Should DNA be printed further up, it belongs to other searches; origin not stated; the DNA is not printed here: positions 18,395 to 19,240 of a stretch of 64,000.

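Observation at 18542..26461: Discoidin (F5/8 type C)-like domain found both fused to a GT-C-like membrane protein and as a stand-alone ORF translationally coupled to a giant YfhO-like protein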

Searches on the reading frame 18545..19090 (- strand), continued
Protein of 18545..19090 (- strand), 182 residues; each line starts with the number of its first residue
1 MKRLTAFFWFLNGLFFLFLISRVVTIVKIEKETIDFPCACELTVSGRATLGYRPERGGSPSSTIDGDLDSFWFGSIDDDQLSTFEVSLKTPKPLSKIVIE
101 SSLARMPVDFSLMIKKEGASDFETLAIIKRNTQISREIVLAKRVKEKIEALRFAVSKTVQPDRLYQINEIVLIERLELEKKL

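Call 63: search_solved_structures(query=A3, max_evalue=10)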
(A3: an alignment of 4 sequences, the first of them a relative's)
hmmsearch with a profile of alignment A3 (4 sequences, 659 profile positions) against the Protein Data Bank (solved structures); distinct sequences matched with E-value up to 10: 14.
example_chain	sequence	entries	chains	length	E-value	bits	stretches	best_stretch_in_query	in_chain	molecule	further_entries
4a4a_A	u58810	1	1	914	8.7e-05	24.8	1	54-159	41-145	ALPHA-N-ACETYLGLUCOSAMINIDASE FAMILY PROTEIN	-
7mfk_A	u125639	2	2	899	9.6e-05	24.6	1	54-159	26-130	Alpha-N-acetylglucosaminidase family protein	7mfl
2vc9_A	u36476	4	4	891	0.00012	24.3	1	56-159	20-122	ALPHA-N-ACETYLGLUCOSAMINIDASE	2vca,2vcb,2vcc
8q2h_A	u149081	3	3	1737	0.00013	24.2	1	65-154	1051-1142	beta-galactosidase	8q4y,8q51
2v72_A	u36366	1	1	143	0.0016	20.6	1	38-132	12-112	EXO-ALPHA-SIALIDASE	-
2rva_A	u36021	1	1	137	0.005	19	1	47-112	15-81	Glucanase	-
4zz5_A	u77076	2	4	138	0.005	18.9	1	47-112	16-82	Glucanase/chitosanase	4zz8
1tvg_A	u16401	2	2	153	0.018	17.1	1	48-125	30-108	LOC51668 protein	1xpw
5zu6_A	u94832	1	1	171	0.069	15.2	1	46-122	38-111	CBM32 domain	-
4lks_A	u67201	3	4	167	0.3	13.1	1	48-124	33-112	Glycosyl hydrolase, family 31/fibronectin type III domain protein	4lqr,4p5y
7wdt_A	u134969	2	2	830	1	11.3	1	57-154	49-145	Beta-N-acetylhexosaminidase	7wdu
9vak_B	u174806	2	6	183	1.3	11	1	35-84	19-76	Lacto-N-biosidase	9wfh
6z14_JJJ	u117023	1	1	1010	1.3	10.9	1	57-154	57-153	Beta-N-acetylhexosaminidase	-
6yxz_JJJ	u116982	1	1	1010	1.3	10.9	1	57-154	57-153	Beta-N-acetylhexosaminidase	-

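Call 97: find_encoding_contigs(protein=P0009, flank=4000, max_places=2)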
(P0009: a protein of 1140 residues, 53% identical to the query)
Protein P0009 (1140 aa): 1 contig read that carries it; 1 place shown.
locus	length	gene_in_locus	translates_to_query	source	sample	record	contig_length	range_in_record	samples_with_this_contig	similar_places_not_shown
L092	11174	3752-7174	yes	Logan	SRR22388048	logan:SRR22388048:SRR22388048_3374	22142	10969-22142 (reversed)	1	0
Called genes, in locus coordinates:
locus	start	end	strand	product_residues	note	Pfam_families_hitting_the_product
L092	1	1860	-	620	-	?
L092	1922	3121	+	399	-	PF00534:Glycos_transf_1, PF13692:Glyco_trans_1_4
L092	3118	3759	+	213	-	PF07021:MetW, PF13489:Methyltransf_23 (weak), PF13847:Methyltransf_31, PF08241:Methyltransf_11, PF08242:Methyltransf_12, PF13649:Methyltransf_25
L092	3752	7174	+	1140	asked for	PF11847:GT-C_AftD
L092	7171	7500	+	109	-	-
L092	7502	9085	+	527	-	PF00535:Glycos_transf_2, PF10111:Glyco_tranf_2_2, PF13641:Glyco_tranf_2_3, PF13632:Glyco_trans_2_3, PF08241:Methyltransf_11, PF08242:Methyltransf_12, PF13649:Methyltransf_25, PF13847:Methyltransf_31, +2 more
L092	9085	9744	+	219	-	PF00535:Glycos_transf_2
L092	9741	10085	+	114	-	PF10066:DUF2304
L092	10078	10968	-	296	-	-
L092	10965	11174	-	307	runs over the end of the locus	PF01370:Epimerase, PF02719:Polysacc_synt_2 (faint), PF04321:RmlD_sub_bind, PF16363:GDP_Man_Dehyd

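Call 98: find_encoding_contigs(protein=P0010, flank=4000, max_places=2)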
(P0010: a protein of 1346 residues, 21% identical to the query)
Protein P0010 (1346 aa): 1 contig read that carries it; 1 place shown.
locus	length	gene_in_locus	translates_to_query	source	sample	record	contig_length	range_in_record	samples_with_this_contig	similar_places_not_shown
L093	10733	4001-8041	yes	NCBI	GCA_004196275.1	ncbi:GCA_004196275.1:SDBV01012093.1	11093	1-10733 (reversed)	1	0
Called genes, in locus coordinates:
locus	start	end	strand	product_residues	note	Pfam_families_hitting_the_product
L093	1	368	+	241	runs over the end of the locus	?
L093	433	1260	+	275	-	PF13578:Methyltransf_24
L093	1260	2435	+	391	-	PF13439:Glyco_transf_4, PF13579:Glyco_trans_4_4, PF00534:Glycos_transf_1, PF13692:Glyco_trans_1_4, PF13524:Glyco_trans_1_2 (weak)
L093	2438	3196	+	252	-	PF01209:Ubie_methyltran, PF02353:CMAS, PF08003:Methyltransf_9, PF12847:Methyltransf_18, PF13489:Methyltransf_23, PF13847:Methyltransf_31, PF08241:Methyltransf_11, PF08242:Methyltransf_12, +11 more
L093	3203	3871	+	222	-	PF13489:Methyltransf_23, PF13847:Methyltransf_31 (faint), PF08242:Methyltransf_12 (faint), PF08241:Methyltransf_11 (weak)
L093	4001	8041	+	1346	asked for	-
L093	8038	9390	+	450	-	PF01943:Polysacc_synt, PF13440:Polysacc_synt_3, PF03023:MurJ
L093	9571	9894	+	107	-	-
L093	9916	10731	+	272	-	?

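Call 99: find_encoding_contigs(protein=P0011, flank=4000, max_places=2)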
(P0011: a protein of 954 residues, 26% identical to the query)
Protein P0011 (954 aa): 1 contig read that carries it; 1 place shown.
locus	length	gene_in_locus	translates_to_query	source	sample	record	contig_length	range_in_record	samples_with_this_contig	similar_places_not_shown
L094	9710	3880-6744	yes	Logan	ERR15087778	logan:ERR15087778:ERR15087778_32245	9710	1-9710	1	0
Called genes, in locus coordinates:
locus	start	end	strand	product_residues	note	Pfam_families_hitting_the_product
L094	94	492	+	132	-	-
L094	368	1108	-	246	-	PF13489:Methyltransf_23 (faint), PF13847:Methyltransf_31 (faint), PF08241:Methyltransf_11, PF13649:Methyltransf_25 (faint)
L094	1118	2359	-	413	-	PF00535:Glycos_transf_2, PF10111:Glyco_tranf_2_2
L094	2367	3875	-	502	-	-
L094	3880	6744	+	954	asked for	-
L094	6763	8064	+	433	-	PF01943:Polysacc_synt, PF13440:Polysacc_synt_3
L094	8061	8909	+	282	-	PF00535:Glycos_transf_2, PF13641:Glyco_tranf_2_3 (weak)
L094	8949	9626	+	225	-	PF01209:Ubie_methyltran, PF03141:Methyltransf_29 (weak), PF13489:Methyltransf_23, PF07021:MetW, PF13847:Methyltransf_31, PF08241:Methyltransf_11, PF08242:Methyltransf_12, PF13649:Methyltransf_25, +1 more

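Call 101: predict_structure(alignment_id=A5)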
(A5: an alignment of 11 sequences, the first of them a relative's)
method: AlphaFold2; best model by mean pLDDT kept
length: 1150 residues; sequences in the alignment: 11
mean_pLDDT: 55.0   pTM: 0.51
mean pLDDT of the five models: 55.0, 54.3, 52.4, 52.0, 48.2
residues with pLDDT >= 90: 53; 70-90: 291; 50-70: 261; < 50: 545
segments of 3 or more residues with pLDDT < 50: 1-4, 41-45, 59-79, 213-286, 345-352, 358-362, 456-473, 477-500, 506-509, 533-554, 586-624, 629-641, 666-672, 680-694, 748-751, 807-1041, 1092-1097, 1119-1150
pLDDT, mean of each block of 10 residues (from residue 1): 53 84 82 67 49 50 35 38 56 61 81 91 90 85 70 79 74 55 59 59 57 46 40 35 40 35 30 37 49 71 73 74 70 71 51 49 53 79 90 79 84 70 62 72 58 51 37 44 31 39 49 59 71 42 39 53 77 85 52 34 38 39 49 43 64 77 56 56 37 61 86 91 72 89 68 72 91 82 87 81 53 29 30 29 31 31 32 33 32 32 32 28 28 25 25 26 31 33 33 32 33 29 28 30 70 79 68 70 76 54 80 69 42 42 41
secondary structure, 60 per line:
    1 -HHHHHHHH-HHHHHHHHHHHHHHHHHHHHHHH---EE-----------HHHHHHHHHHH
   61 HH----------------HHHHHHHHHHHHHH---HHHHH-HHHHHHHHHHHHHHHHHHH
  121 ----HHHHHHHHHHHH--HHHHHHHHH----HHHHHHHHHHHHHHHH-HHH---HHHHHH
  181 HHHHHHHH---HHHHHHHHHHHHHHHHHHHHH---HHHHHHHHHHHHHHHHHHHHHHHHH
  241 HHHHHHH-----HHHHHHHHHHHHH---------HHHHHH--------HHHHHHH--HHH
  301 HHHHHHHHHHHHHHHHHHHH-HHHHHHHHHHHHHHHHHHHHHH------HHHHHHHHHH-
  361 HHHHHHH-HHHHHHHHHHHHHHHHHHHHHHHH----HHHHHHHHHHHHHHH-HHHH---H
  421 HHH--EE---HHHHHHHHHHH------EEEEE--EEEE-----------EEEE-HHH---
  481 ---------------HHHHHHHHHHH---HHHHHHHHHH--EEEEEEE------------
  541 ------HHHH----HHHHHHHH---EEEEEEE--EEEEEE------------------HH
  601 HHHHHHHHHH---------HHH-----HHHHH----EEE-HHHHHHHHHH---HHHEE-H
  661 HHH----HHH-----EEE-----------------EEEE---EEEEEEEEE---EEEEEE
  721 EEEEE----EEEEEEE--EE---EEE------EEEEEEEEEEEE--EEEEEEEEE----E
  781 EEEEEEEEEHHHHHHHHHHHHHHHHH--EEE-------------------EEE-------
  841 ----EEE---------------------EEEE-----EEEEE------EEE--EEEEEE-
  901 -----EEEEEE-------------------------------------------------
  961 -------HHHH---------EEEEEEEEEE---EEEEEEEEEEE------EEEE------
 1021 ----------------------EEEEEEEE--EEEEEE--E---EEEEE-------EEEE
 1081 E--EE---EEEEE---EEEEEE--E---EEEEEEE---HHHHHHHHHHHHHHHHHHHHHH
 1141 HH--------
elements in order (helices of 4 or more, strands of 3 or more residues): H2-9 H11-33 H50-62 H79-92 H96-100 H102-120 H125-136 H139-147 H152-167 H175-188 H192-212 H216-247 H253-265 H275-280 H289-295 H298-320 H322-343 H350-359 H361-367 H369-392 H397-411 H413-416 H420-423 H431-441 E448-452 E455-458 E470-473 H496-506 H510-519 E522-528 H547-550 H555-562 E566-572 E575-580 H599-610 H628-632 E637-639 H641-650 H660-663 E676-678 E696-699 E703-711 E715-725 E730-736 E744-746 E753-764 E767-775 E780-789 H790-806 E809-811 E831-833 E845-847 E869-872 E878-882 E889-891 E894-899 E906-911 H968-971 E981-990 E994-1004 E1011-1014 E1043-1050 E1053-1058 E1065-1069 E1077-1081 E1089-1093 E1097-1102 E1109-1115 H1119-1142

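Call 103: fold_search(model_id=the predicted structure, library=pdb)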
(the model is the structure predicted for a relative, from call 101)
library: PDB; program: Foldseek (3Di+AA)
matches with E <= 10: 1078; with E <= 0.001: 28
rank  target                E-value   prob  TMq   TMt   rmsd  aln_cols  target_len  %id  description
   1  6w98_A                3.5e-09  1.00  0.32  0.28  31.8      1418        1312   12  Single-Particle Cryo-EM Structure of Arabinofuranosyltransferase AftD from Mycobacteria (released 2020-05-13)
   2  6wby                  5.3e-09  1.00  0.32  0.29  32.6      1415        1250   12  Single-Particle Cryo-EM Structure of Arabinofuranosyltransferase AftD from Mycobacteria, Mutant R1389S Class 2 (released 2020-05-13)
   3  6wbx                  7.1e-08  1.00  0.31  0.29  32.1      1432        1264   12  Single-Particle Cryo-EM Structure of Arabinofuranosyltransferase AftD from Mycobacteria, Mutant R1389S Class 1 (released 2020-05-13)
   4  3wnp_A                1.2e-05  1.00  0.10  0.16  27.6       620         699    9  D308A, F268V, D469Y, A513V, and Y515S quintuple mutant of Bacillus circulans T-3040 cycloisomaltooligosaccharide gluca (released 2014-02-05)
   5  8j3x_B                2.2e-05  1.00  0.10  0.27  12.9       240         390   12  Crystal structure of CBM6E from Saccharophagus degradans (released 2024-04-24)
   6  8j3x_A                2.9e-05  1.00  0.09  0.26   9.9       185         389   12  Crystal structure of CBM6E from Saccharophagus degradans (released 2024-04-24)
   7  8hhe_A                6.7e-05  1.00  0.10  0.17   4.9       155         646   12  Crystal structure of Cry5B from Bacillus thuringiensis at 4.5 A resolution (released 2022-12-07)
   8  3wnl_A                7.9e-05  1.00  0.10  0.15  27.6       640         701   10  D308A mutant of Bacillus circulans T-3040 cycloisomaltooligosaccharide glucanotransferase complexed with isomaltohexao (released 2014-02-05)
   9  8hhe_B                8.6e-05  1.00  0.10  0.17   7.4       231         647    9  Crystal structure of Cry5B from Bacillus thuringiensis at 4.5 A resolution (released 2022-12-07)
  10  8j3y_A                1.2e-04  1.00  0.10  0.27  12.5       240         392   12  Crystal structure of CBM6E E168Q in complex with oligosaccharides (released 2024-04-24)
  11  3wnn_A                1.3e-04  1.00  0.08  0.13  19.6       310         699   13  D308A mutant of Bacillus circulans T-3040 cycloisomaltooligosaccharide glucanotransferase complexed with isomaltooctao (released 2014-02-05)
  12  3wnn_B                1.7e-04  1.00  0.09  0.15  28.1       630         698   10  D308A mutant of Bacillus circulans T-3040 cycloisomaltooligosaccharide glucanotransferase complexed with isomaltooctao (released 2014-02-05)
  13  3wnk                  1.9e-04  1.00  0.09  0.14  16.4       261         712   13  Crystal Structure of Bacillus circulans T-3040 cycloisomaltooligosaccharide glucanotransferase (released 2014-02-05)
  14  3wno_A                2.0e-04  1.00  0.10  0.16  27.3       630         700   10  D308A mutant of Bacillus circulans T-3040 cycloisomaltooligosaccharide glucanotransferase complexed with cycloisomalto (released 2014-02-05)
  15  3zm8_A                2.2e-04  1.00  0.09  0.23   4.8       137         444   14  Crystal structure of Podospora anserina GH26-CBM35 beta-(1,4)- mannanase (released 2013-04-17)
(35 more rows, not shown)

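Call 107: search_protein_families(library=pfam, alignment_id=A2, max_evalue=0.1)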
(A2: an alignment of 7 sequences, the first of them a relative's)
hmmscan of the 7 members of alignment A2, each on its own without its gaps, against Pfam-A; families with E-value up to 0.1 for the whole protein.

A. member 1, P0001 (182 aa): 1 family
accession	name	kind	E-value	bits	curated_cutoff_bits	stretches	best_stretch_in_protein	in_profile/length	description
PF00754.31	F5_F8_type_C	-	0.00013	22.6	28.2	1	56-133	10-90/127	F5/8 type C domain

B. families by the number of members that match (of 7 scanned): 5 families
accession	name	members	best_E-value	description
PF00754.31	F5_F8_type_C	6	2.1e-10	F5/8 type C domain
PF22633.2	F5_F8_type_C_2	5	7.2e-07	NedA-like, galactose-binding domain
PF24607.1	CBM_AftD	1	0.00012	Arabinofuranosyltransferase D, third carbohydrate binding module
PF23524.2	MGAT4A_C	1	0.0023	MGAT4 C-terminal domain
PF24135.1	DUF7402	1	0.051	Domain of unknown function (DUF7402)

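Call 108: search_solved_structures(query=A2, max_evalue=10)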
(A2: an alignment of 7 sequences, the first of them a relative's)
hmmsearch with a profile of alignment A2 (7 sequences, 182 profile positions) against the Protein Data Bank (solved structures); distinct sequences matched with E-value up to 10: 42.
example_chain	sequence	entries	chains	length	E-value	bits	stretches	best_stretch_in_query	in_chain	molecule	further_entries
7jnb_A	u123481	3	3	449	3.3e-08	36.4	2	41-160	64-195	F5/8 type C domain protein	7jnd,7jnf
4a4a_A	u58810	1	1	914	2e-07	33.9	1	39-176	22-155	ALPHA-N-ACETYLGLUCOSAMINIDASE FAMILY PROTEIN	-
7jfs_A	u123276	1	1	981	3.6e-07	33.1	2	42-160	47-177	F5/8 type C domain protein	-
7mfk_A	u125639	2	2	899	4.1e-07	32.9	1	44-176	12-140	Alpha-N-acetylglucosaminidase family protein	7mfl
4a42_A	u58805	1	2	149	7.6e-07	32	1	39-141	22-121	ALPHA-N-ACETYLGLUCOSAMINIDASE FAMILY PROTEIN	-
2vc9_A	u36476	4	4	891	1e-06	31.5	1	51-176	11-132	ALPHA-N-ACETYLGLUCOSAMINIDASE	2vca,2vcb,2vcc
2rva_A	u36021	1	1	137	0.00046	22.9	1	47-116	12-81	Glucanase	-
4zz5_A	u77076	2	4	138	0.00046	22.9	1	47-116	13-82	Glucanase/chitosanase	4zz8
2v72_A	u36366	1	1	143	0.00054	22.7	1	47-171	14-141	EXO-ALPHA-SIALIDASE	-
2j7m_A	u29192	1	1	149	0.0017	21.1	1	57-158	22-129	HYALURONIDASE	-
2j1a_A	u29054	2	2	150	0.0017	21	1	57-158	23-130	HYALURONIDASE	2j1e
4a3z_A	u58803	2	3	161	0.0033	20.1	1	41-153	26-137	ALPHA-N-ACETYLGLUCOSAMINIDASE FAMILY PROTEIN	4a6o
2jd9_A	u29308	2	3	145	0.0056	19.4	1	49-173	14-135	YECBM32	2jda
2rv9_A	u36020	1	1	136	0.011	18.4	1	48-117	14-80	Glucanase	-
4zxe_A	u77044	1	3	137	0.011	18.4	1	48-117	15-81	Glucanase/Chitosanase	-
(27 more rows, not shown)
